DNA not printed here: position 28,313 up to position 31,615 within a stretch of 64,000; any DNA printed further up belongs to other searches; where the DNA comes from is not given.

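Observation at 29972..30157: GC-rich Gly/Ala hydrophobic hairpin buried about 500 aa from the C-terminus of the 5,290-aa lipoprotein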

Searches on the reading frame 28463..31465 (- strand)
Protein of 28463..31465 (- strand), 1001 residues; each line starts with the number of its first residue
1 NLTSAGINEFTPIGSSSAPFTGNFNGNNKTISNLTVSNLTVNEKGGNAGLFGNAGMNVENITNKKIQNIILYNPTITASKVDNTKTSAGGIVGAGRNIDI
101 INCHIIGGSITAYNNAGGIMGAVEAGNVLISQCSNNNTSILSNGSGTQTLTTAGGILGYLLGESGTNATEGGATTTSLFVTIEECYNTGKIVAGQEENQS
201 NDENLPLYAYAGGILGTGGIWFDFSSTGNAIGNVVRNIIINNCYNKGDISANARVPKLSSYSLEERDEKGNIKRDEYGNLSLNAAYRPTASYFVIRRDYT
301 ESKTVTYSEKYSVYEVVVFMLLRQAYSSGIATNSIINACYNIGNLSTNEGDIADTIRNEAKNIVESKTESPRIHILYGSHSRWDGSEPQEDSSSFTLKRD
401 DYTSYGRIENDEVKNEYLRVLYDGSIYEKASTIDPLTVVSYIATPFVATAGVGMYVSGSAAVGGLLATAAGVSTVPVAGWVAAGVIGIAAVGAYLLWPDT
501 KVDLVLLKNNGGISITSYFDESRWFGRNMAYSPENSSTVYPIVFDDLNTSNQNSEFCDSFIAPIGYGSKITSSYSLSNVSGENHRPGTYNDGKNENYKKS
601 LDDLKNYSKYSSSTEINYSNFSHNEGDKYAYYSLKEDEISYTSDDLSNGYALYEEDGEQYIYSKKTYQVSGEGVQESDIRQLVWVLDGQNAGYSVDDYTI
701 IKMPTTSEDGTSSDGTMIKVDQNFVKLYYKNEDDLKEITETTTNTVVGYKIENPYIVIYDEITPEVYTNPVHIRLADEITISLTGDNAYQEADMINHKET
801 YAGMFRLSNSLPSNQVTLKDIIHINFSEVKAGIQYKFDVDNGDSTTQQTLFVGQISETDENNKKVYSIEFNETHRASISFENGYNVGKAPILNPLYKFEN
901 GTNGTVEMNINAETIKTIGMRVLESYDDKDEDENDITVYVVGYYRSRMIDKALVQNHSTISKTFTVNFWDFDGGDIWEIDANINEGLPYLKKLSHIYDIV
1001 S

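Call 34: find_related_loci(query=A1, collection=genome_contigs, flank=10000)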
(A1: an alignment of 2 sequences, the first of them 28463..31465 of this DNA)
Query A1 (1001 aa) in genome_contigs; peptide patterns used: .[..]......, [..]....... (x = any residue, [..] = any of these).
98 stretches matched a pattern; 35 encode a relative of the query (tblastn E <= 1e-3); 34 distinct loci.
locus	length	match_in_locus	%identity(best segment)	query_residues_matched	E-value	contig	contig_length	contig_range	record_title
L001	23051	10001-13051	38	1-993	2e-173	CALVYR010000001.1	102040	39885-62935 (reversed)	MAG: uncultured Clostridia bacterium isolate BRZ_GA__bin74 genome assembly, contig: BRZ_GA__NODE_369_length_102040_cov_7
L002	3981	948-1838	28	10-263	5e-13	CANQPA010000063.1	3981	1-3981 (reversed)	MAG: uncultured Bacilli bacterium isolate Lapin-032__bin42 genome assembly, contig: Lapin-032__NODE_27845_length_3981_co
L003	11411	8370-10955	30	10-249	2e-11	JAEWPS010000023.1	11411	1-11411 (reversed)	MAG: Bacillota bacterium isolate OH_SBrB_108 k127_747249, whole genome shotgun sequence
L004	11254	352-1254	29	5-292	2e-11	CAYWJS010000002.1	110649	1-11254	MAG TPA_asm: uncultured Erysipelotrichia bacterium isolate SRP192927_co8_19 genome assembly, contig: NODE_94_length_1106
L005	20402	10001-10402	35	10-163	3e-11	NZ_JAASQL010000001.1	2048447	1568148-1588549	Wenyingzhuangia heitensis strain DSM 101599 Ga0373359_01, whole genome shotgun sequence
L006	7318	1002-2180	28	10-345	1e-9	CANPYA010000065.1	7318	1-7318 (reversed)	MAG: uncultured Bacilli bacterium isolate Lapin-005__bin123 genome assembly, contig: Lapin-005__NODE_14304_length_7318_c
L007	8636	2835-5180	27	1-345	4e-9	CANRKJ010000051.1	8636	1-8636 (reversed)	MAG: uncultured Clostridia bacterium isolate Lapin-020__bin62 genome assembly, contig: Lapin-020__NODE_12178_length_8636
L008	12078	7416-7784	34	1-129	1e-8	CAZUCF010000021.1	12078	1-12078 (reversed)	MAG TPA_asm: uncultured archaeon isolate SRP263991_co2_249 genome assembly, contig: NODE_7609_length_12078_cov_18.227481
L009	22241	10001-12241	29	10-262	1e-9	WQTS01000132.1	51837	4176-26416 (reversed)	MAG: Bacteroidetes bacterium isolate Cu122P1bin21 JGI20163J26743_11538573, whole genome shotgun sequence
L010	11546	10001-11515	41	5-123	3e-8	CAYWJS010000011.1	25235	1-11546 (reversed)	MAG TPA_asm: uncultured Erysipelotrichia bacterium isolate SRP192927_co8_19 genome assembly, contig: NODE_1511_length_25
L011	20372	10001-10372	33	13-128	5e-8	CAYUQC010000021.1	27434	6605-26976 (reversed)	MAG TPA_asm: uncultured Methanosarcinales archaeon isolate SRP335695_co1_140 genome assembly, contig: NODE_745_length_27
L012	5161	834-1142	38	10-123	9e-8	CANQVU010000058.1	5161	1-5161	MAG: uncultured Clostridia bacterium isolate Lapin-014__bin29 genome assembly, contig: Lapin-014__NODE_14634_length_5161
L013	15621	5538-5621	75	12-39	4e-7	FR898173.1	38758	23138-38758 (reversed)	Clostridium sp. CAG:288 genomic scaffold, scf14, whole genome shotgun sequence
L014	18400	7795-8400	30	8-258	1e-9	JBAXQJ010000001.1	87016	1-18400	MAG: bacterium isolate ELA554 MAG554_1, whole genome shotgun sequence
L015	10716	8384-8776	34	10-161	1e-6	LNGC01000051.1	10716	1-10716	MAG: Candidatus Methanofastidiosum methylothiophilum isolate U1lsi0528_Bin055 AMQ22_contig000051, whole genome shotgun s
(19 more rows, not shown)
